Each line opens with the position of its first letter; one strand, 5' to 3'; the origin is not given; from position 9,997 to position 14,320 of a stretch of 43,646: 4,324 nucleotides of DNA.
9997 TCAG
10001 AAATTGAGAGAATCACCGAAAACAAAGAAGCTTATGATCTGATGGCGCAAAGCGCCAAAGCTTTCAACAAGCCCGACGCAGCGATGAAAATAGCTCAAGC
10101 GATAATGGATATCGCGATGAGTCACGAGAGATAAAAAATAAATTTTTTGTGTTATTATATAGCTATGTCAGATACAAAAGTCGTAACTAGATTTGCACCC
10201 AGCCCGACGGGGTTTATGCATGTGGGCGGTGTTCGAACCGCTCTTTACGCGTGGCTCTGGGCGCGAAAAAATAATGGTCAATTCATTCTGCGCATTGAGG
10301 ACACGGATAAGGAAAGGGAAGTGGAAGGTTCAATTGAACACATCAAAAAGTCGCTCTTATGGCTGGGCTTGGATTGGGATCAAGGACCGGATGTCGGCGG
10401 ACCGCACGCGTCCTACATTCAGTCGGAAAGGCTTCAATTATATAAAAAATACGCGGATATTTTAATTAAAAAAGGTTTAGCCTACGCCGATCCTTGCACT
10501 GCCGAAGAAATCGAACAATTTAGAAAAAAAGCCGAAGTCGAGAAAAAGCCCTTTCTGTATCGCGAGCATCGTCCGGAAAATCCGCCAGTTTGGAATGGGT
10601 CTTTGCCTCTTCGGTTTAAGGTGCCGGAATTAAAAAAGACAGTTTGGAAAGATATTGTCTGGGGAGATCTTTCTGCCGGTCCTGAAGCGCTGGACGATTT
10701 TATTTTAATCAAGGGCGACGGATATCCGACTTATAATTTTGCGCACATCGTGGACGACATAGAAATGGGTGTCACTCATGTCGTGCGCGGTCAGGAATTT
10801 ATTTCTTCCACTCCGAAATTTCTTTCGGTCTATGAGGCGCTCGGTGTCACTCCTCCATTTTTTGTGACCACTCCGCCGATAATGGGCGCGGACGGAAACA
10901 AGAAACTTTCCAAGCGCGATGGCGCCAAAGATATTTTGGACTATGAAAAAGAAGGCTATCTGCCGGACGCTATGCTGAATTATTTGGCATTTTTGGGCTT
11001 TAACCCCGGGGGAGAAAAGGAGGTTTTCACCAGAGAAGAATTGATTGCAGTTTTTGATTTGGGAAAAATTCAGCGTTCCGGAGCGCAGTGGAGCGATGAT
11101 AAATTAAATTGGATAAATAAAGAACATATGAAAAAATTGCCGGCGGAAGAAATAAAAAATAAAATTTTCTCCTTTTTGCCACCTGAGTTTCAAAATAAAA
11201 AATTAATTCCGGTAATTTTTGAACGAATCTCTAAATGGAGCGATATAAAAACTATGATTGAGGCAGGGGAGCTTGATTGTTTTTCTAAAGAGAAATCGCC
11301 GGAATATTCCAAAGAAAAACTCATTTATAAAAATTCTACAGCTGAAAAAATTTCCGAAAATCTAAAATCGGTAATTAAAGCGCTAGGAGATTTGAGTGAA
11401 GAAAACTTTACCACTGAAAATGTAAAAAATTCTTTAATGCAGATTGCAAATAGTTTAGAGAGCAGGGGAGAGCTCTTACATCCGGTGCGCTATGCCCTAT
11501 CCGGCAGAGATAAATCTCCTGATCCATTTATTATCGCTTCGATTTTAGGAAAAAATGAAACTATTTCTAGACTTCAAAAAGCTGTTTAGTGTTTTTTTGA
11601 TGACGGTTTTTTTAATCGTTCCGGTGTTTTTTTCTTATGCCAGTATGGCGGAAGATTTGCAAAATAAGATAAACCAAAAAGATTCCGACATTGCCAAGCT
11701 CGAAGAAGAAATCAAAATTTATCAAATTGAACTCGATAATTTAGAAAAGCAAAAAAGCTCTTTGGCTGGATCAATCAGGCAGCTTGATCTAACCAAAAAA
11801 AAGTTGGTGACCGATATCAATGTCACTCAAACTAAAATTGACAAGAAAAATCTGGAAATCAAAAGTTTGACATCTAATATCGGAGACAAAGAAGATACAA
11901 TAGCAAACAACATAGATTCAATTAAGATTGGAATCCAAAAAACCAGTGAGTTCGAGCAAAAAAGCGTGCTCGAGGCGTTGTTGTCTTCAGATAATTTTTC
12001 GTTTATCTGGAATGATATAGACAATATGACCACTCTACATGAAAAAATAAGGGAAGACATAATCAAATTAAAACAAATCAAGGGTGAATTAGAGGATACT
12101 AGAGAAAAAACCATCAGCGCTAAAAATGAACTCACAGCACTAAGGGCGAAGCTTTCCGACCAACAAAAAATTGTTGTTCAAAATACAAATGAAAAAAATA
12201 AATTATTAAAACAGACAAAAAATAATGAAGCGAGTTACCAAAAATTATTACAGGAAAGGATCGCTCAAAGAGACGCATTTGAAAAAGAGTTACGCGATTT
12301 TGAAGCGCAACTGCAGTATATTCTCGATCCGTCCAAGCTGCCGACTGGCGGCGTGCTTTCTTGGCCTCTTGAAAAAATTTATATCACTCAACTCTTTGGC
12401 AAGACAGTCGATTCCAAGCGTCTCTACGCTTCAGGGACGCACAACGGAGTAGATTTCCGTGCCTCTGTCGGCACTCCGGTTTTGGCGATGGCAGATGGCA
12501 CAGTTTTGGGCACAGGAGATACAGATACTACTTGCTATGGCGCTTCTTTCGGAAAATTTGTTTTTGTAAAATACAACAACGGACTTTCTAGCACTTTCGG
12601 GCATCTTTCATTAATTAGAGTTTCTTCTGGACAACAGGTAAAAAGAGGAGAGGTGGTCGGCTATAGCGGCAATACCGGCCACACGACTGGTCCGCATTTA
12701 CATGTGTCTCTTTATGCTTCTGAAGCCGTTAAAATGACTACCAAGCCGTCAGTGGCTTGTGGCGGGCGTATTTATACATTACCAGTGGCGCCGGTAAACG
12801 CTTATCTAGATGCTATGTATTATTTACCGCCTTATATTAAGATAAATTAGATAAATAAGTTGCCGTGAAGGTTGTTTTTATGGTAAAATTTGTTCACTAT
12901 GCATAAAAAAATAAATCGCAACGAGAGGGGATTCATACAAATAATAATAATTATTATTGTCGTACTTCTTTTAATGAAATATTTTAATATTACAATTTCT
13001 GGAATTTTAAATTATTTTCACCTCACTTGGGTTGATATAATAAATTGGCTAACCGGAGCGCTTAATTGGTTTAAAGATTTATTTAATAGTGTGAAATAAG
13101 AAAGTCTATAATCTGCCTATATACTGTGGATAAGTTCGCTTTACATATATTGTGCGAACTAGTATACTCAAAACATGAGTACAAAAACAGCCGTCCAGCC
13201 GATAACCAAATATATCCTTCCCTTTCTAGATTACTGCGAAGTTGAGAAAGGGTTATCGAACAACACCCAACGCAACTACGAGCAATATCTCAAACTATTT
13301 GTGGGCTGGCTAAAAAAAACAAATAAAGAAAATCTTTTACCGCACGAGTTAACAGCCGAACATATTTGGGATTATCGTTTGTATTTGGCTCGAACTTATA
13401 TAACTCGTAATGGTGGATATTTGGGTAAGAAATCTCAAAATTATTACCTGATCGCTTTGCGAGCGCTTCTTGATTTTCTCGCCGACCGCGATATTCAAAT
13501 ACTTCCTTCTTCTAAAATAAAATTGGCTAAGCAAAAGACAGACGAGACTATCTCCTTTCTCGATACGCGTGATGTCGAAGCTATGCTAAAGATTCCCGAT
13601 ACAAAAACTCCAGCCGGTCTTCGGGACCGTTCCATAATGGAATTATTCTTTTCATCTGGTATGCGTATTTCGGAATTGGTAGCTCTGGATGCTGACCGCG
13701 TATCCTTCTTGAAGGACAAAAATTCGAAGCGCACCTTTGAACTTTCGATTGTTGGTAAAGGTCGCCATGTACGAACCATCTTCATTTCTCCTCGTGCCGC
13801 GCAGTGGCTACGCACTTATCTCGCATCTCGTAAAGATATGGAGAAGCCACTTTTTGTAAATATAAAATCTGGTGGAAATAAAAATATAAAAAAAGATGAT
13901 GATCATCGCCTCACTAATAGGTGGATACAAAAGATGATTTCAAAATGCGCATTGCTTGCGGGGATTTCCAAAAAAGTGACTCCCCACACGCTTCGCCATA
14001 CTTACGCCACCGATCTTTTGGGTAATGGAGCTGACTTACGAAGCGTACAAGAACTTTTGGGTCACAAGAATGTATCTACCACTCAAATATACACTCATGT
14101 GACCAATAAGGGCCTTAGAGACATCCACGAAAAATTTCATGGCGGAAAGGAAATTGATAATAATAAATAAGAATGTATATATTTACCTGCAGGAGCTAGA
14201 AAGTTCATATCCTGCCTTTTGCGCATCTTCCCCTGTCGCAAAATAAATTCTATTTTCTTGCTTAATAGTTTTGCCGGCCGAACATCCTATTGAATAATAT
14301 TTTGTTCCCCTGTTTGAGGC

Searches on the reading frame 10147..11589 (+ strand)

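Call 98: search_protein_families(library=pfam, proteins=[window:10147-11589:+], max_evalue=0.00001)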
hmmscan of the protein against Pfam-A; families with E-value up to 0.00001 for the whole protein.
window:10147-11589:+ (480 aa): 2 families
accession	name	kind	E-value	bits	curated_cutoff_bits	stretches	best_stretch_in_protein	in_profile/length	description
PF00749.27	tRNA-synt_1c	-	2.9e-88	296.2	23.4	1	11-322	1-314/314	tRNA synthetases class I (E and Q), catalytic domain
PF19269.4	Anticodon_2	-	1.4e-17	64.9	23.6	1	351-479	17-140/141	Anticodon binding domain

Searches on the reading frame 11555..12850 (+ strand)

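Call 98: search_protein_families(library=pfam, proteins=[window:11555-12850:+], max_evalue=0.00001)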
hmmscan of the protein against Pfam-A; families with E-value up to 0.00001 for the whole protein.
window:11555-12850:+ (431 aa): 1 family
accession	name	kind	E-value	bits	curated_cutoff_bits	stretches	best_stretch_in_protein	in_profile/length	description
PF01551.29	Peptidase_M23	-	1e-25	90.2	28.7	1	295-388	2-89/96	Peptidase family M23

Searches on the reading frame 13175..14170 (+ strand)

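Call 98: search_protein_families(library=pfam, proteins=[window:13175-14170:+], max_evalue=0.00001)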
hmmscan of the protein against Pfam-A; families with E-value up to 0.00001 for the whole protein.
window:13175-14170:+ (331 aa): 3 families
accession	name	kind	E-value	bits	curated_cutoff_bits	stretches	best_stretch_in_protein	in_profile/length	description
PF00589.27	Phage_integrase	-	4.3e-39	134.5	27.1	1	128-311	2-170/172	Phage integrase family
PF02899.23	Phage_int_SAM_1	-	2.7e-10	40.8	22.3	1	17-105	4-82/83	Phage integrase, N-terminal SAM-like domain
PF13495.12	Phage_int_SAM_4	-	1.7e-06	28.7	27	0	17-108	5-84/85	Phage integrase, N-terminal SAM-like domain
